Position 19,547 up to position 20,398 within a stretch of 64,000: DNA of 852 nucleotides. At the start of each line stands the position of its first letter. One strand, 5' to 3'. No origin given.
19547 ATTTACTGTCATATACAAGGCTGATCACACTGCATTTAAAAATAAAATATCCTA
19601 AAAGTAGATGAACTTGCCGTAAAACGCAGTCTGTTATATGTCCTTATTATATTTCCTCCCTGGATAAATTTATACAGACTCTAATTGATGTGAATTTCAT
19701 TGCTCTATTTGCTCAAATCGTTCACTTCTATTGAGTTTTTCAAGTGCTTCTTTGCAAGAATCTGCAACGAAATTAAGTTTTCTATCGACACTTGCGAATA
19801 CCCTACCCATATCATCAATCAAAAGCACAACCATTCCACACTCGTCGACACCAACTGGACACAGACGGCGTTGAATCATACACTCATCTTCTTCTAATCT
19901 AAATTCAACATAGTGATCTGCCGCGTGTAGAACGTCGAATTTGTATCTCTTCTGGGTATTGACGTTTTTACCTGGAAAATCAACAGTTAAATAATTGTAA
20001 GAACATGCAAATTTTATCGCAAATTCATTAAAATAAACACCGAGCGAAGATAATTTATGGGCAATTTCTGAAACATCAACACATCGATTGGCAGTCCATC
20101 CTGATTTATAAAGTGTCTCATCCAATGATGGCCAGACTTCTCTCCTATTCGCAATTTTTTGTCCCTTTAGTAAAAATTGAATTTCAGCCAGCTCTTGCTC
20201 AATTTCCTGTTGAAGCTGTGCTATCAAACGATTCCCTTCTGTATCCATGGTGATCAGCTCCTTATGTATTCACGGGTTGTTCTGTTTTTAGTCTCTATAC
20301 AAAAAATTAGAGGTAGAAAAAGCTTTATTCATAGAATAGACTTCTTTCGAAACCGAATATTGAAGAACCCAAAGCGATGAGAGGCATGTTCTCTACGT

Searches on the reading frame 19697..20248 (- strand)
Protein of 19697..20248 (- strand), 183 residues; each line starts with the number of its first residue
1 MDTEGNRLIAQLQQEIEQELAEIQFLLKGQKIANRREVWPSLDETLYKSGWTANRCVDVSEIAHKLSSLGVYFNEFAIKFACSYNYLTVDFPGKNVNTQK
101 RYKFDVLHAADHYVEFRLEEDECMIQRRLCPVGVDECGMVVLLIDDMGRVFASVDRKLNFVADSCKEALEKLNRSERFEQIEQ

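Call 8: search_protein_families(library=pfam, proteins=[window:19697-20248:-], max_evalue=0.01)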
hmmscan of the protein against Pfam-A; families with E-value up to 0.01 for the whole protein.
window:19697-20248:- (183 aa): 1 family
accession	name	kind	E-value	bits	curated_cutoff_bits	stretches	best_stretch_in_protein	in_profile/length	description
PF14433.11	SUKH-3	-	1.1e-11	45.5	23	1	42-172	5-143/146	SUKH-3 immunity protein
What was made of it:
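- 18957..20700 (.): Y: the low-GC islet after A'. It holds an IS630-like MITE relic (about 19293-19626) and a SUKH-3 immunity-type gene (19697-20248, -). SUKH-3 from call 8.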
